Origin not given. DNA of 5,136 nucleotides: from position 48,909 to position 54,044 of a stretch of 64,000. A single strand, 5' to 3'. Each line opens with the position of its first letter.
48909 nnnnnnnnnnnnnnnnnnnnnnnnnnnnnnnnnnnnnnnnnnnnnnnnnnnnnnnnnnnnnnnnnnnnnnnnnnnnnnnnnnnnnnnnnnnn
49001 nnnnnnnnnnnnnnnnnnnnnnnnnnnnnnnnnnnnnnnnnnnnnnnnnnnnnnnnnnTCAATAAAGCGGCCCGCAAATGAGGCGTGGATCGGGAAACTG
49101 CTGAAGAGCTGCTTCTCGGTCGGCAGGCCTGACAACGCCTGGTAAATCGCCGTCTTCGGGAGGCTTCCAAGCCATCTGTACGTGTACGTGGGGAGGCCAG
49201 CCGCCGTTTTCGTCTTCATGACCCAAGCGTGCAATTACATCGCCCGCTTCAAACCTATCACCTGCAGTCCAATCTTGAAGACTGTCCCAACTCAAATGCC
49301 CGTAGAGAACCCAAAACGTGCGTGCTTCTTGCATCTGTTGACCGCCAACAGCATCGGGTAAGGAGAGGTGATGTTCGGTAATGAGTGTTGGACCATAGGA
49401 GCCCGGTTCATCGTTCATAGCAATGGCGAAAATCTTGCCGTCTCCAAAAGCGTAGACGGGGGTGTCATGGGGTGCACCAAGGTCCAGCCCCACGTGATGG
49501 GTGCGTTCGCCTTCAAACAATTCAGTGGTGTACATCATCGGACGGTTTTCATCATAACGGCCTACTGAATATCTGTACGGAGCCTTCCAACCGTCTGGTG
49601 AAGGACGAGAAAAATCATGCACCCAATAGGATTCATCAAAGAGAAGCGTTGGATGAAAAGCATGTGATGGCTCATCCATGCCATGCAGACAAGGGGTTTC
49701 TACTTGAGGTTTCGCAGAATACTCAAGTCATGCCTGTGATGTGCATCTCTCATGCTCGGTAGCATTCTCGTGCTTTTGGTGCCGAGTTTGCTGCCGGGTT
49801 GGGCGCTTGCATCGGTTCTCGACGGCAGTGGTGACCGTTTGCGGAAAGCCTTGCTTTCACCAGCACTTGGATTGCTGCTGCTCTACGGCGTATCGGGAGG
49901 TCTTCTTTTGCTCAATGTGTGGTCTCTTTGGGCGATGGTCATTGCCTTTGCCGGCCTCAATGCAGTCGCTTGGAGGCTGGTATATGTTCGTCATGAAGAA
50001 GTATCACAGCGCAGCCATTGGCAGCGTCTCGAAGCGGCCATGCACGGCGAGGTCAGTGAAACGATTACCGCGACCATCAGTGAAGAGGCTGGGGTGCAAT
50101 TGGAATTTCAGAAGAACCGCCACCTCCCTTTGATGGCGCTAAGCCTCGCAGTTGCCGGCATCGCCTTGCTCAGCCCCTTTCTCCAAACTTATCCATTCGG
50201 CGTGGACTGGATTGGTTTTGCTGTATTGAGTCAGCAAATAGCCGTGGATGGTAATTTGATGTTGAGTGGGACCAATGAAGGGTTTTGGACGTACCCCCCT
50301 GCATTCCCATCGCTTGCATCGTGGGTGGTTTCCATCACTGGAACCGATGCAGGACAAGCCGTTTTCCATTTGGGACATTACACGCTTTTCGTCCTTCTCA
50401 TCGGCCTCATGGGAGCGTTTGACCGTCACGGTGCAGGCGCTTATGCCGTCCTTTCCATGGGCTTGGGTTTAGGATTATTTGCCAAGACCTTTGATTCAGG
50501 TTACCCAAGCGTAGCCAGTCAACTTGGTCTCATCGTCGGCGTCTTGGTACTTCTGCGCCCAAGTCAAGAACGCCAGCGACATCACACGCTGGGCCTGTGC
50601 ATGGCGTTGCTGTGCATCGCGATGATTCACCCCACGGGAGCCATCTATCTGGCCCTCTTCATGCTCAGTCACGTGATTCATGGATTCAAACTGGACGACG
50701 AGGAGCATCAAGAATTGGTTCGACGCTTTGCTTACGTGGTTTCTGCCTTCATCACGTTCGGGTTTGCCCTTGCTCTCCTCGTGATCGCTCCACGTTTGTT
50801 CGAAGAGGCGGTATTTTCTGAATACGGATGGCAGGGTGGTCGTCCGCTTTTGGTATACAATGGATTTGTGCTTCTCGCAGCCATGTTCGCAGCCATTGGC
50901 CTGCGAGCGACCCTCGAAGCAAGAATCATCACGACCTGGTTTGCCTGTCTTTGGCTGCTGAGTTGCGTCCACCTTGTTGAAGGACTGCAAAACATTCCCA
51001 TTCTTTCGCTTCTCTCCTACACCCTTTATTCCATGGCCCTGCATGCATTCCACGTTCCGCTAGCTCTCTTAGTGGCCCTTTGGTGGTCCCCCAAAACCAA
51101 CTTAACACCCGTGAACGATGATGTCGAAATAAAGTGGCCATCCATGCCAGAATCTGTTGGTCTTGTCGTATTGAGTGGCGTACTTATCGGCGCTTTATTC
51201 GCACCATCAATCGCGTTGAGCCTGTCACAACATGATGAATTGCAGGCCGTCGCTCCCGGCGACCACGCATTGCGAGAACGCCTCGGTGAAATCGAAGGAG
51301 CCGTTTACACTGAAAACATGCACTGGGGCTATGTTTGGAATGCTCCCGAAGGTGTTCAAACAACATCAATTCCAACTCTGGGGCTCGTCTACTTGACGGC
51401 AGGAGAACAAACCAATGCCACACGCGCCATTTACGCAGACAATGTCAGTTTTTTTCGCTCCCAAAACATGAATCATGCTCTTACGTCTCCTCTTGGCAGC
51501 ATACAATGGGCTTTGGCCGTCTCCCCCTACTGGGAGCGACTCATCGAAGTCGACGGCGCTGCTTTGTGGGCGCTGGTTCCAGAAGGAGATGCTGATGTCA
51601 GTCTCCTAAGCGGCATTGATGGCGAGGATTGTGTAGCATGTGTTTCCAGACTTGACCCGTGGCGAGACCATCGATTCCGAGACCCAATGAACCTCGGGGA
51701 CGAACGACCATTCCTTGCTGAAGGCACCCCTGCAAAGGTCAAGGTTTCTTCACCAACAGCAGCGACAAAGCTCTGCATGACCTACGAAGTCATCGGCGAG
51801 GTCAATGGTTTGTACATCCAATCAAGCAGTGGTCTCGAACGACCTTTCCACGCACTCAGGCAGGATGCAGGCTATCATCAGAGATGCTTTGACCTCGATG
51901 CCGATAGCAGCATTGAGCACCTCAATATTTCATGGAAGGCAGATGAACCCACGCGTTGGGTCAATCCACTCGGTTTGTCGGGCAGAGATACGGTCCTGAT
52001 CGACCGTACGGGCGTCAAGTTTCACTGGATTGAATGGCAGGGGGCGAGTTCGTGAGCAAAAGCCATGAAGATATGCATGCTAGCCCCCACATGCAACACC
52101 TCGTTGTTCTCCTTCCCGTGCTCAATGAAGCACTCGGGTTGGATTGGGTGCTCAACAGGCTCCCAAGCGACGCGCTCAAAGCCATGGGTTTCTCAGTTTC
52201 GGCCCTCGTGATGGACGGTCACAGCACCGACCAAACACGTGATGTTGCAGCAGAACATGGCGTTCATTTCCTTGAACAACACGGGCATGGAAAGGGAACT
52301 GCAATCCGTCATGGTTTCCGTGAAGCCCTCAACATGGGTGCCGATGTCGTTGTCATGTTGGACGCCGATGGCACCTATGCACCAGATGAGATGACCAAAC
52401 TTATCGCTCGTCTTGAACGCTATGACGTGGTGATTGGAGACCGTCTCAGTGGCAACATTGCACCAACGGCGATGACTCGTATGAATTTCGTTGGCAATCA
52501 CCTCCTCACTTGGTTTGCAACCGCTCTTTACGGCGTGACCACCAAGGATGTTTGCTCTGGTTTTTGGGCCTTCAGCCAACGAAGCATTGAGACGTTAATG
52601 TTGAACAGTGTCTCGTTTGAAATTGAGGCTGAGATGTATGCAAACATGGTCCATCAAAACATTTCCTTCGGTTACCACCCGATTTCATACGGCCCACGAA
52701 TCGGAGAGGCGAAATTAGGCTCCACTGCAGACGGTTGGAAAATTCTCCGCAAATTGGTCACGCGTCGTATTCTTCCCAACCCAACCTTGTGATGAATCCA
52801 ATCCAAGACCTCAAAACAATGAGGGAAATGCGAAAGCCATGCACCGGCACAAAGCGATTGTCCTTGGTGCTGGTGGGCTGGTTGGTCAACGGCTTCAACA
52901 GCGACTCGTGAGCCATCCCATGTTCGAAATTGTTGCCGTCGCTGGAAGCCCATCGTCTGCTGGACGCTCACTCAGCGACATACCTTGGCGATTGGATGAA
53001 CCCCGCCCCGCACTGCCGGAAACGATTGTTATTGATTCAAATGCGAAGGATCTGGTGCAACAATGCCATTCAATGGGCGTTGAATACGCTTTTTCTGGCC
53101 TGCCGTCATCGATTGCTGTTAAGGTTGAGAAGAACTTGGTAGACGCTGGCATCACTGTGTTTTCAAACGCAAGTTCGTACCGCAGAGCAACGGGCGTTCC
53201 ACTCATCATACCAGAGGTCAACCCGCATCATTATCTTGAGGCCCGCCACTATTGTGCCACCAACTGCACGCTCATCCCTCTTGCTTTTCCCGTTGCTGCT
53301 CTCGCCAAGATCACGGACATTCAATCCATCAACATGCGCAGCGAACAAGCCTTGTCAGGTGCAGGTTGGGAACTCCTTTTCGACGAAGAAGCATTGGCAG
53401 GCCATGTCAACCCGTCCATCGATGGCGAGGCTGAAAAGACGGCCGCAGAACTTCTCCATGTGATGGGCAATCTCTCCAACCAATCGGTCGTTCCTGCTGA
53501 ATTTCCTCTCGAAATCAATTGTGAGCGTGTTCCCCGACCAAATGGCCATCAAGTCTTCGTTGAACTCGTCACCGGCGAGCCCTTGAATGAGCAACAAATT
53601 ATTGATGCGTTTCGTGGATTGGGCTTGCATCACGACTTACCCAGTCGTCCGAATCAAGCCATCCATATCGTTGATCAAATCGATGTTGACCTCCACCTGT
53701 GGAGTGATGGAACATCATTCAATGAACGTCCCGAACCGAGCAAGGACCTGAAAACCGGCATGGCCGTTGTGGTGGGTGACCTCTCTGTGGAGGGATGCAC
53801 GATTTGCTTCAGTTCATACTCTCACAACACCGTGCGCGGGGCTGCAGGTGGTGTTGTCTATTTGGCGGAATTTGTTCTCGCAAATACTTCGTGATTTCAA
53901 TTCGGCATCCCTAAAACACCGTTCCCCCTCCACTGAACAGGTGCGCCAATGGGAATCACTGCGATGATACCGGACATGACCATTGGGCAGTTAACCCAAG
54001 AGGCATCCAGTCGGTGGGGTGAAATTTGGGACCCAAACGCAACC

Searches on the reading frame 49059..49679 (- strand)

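Call 10: search_protein_families(library=pfam, proteins=[window:49059-49679:-], max_evalue=0.001)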
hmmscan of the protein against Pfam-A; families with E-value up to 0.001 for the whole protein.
window:49059-49679:- (206 aa): 1 family
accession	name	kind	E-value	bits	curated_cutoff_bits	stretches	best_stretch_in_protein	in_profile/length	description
PF01551.29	Peptidase_M23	-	5.5e-11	43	28.7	1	61-171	2-89/96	Peptidase family M23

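Call 11: search_protein_families(library=ncbifam, proteins=[window:49059-49679:-], max_evalue=0.001)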
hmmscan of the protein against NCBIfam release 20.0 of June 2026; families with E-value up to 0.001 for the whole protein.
window:49059-49679:- (206 aa): 3 families
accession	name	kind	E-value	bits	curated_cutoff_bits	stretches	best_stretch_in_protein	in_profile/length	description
NF004799.0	PRK06148.1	subfamily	1.6e-29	102.5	1128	1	37-202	411-571/1015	hypothetical protein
NF045981.1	MSC0775_fam_LP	subfamily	3.4e-09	35.7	250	1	144-169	590-615/740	MSC_0775 family lipoprotein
NF052336.1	PdgHdaseHSB100310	equivalog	0.00066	19.1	500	0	56-170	51-142/316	peptidoglycan hydrolase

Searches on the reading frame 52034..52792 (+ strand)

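Call 10: search_protein_families(library=pfam, proteins=[window:52034-52792:+], max_evalue=0.001)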
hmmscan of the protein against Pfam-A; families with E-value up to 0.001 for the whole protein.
window:52034-52792:+ (252 aa): 2 families
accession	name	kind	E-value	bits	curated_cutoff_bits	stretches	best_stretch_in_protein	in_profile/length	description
PF00535.33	Glycos_transf_2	-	1.6e-16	61.2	23.3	1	51-187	24-166/168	Glycosyl transferase family 2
PF09837.15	DUF2064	-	0.00015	22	25.8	1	52-136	9-94/120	Uncharacterized protein conserved in bacteria (DUF2064)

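Call 11: search_protein_families(library=ncbifam, proteins=[window:52034-52792:+], max_evalue=0.001)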
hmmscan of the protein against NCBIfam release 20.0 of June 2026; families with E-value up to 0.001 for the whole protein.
window:52034-52792:+ (252 aa): 9 families
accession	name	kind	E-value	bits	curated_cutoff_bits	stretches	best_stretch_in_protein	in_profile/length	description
TIGR04182.1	glyco_TIGR04182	equivalog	9.1e-50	169.7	325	1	24-250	3-223/293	S-layer glycoprotein N-glycosyltransferase AglJ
NF041391.1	DPhHxTase_Halo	equivalog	9.6e-26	90.1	375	1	57-242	27-206/213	dolichyl-phosphate hexose transferase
NF058614.1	PPMAGASynPpgS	equivalog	2.5e-10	40.2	370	1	25-211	4-188/226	polyprenyl-phospho-N-acetylgalactosaminyl synthase PpgS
TIGR04283.1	glyco_like_mftF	equivalog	1.9e-07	30.9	182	1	25-131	3-101/221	TIGR04283 family arsenosugar biosynthesis glycosyltransferase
NF041865.1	EpsU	equivalog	6.6e-07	28.7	700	1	18-151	36-170/394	exopolysaccharide biosynthesis GT2 family glycosyltransferase EpsU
NF007986.1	PRK10714.1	equivalog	9.9e-07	28.1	529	1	20-136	5-125/316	undecaprenyl-phosphate 4-deoxy-4-formamido-L-arabinose transferase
NF010496.0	PRK13915.1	equivalog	1.1e-06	28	262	1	14-118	24-133/307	glucosyl-3-phosphoglycerate synthase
NF047588.1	GlcsyltransPgfSStrep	equivalog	5.7e-06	25.8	500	1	23-190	3-169/308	glycosyltransferase PgfS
TIGR03469.1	HpnB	hypoth_equivalog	0.00021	20.4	379.25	0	18-132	41-165/386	hopene-associated glycosyltransferase HpnB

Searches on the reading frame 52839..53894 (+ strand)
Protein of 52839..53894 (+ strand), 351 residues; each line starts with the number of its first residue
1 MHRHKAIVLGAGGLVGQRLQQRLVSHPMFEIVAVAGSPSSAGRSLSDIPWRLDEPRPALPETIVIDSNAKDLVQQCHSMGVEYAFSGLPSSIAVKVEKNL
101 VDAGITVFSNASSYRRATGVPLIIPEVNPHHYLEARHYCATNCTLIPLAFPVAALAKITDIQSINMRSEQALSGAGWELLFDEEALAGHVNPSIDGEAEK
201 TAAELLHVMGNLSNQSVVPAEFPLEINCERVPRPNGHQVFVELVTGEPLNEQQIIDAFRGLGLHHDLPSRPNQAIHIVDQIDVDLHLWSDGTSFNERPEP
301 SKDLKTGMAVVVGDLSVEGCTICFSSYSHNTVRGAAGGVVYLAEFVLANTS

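Call 10: search_protein_families(library=pfam, proteins=[window:52839-53894:+], max_evalue=0.001)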
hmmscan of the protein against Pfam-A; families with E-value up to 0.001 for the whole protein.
window:52839-53894:+ (351 aa): 2 families
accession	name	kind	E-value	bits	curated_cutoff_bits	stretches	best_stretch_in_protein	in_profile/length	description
PF01118.30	Semialdhyde_dh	-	7.7e-22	78.4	26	1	6-132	2-118/121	Semialdehyde dehydrogenase, NAD binding domain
PF02774.23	Semialdhyde_dhC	-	1.9e-06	28.6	26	1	155-332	4-183/184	Semialdehyde dehydrogenase, dimerisation domain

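Call 11: search_protein_families(library=ncbifam, proteins=[window:52839-53894:+], max_evalue=0.001)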
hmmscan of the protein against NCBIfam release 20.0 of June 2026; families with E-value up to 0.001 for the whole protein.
window:52839-53894:+ (351 aa): 6 families
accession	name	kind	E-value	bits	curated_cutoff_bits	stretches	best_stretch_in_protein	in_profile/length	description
NF006416.0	PRK08664.1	subfamily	1.1e-66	225.4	232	1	2-348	2-345/350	aspartate-semialdehyde dehydrogenase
TIGR00978.1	asd_EA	equivalog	9e-62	209.1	301.2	1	6-346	3-340/342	aspartate-semialdehyde dehydrogenase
NF011456.0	PRK14874.1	equivalog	4.6e-19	68.6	223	1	5-178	6-166/346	aspartate-semialdehyde dehydrogenase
TIGR01296.1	asd_B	equivalog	3.9e-13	49.2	324.2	1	8-178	4-162/339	aspartate-semialdehyde dehydrogenase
NF005229.0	PRK06728.1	equivalog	3.8e-11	42.5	628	1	7-178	9-167/347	aspartate-semialdehyde dehydrogenase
TIGR01850.1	argC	equivalog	7e-05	22.2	233.6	1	5-115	2-102/345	N-acetyl-gamma-glutamyl-phosphate reductase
